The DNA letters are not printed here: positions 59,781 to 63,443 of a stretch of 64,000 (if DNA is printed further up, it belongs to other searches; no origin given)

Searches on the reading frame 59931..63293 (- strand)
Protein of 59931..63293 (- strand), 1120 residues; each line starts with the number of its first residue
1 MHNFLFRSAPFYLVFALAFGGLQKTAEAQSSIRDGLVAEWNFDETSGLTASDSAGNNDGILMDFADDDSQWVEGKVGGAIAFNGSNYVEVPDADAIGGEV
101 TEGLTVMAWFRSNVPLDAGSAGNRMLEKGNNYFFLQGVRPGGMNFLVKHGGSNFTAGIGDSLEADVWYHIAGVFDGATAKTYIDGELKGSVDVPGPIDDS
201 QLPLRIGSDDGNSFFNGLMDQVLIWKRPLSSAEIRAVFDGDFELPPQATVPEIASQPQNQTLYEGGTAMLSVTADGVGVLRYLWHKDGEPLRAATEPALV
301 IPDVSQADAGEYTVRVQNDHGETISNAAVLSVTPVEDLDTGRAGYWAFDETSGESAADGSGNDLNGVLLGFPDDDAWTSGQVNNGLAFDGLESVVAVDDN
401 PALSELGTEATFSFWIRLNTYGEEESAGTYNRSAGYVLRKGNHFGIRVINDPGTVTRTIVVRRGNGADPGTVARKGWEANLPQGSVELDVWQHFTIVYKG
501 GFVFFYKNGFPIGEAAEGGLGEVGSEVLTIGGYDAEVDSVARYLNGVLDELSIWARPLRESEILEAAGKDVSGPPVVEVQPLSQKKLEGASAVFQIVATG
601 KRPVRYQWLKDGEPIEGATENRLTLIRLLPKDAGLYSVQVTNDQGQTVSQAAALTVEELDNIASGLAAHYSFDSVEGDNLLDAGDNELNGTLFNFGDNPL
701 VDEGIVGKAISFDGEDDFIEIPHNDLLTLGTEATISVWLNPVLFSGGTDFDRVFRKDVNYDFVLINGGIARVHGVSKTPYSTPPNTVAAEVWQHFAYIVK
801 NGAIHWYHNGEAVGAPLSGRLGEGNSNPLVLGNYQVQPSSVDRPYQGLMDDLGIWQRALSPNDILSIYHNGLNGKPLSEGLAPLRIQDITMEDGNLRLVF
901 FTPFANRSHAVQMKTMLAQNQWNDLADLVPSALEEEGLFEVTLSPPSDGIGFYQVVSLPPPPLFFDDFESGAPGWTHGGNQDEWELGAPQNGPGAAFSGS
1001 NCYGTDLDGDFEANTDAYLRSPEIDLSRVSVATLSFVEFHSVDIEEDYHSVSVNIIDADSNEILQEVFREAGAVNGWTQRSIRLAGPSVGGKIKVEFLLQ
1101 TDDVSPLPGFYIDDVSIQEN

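Call 55: search_protein_families(library=pfam, proteins=[window:59931-63293:-], max_evalue=0.00001)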
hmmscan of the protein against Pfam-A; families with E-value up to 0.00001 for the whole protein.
window:59931-63293:- (1120 aa): 4 families
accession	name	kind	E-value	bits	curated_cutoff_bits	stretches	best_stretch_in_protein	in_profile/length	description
PF13385.13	Laminin_G_3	-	9.9e-65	217.7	27.6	3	83-234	2-150/151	Concanavalin A-like lectin/glucanases superfamily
PF13927.12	Ig_3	-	1.6e-20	73.8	30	2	251-318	2-78/78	Immunoglobulin domain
PF07679.22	I-set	-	3.7e-18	65.8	23.7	2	251-328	1-87/90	Immunoglobulin I-set domain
PF13895.12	Ig_2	-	7.6e-12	45.7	27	0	251-328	2-75/79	Immunoglobulin domain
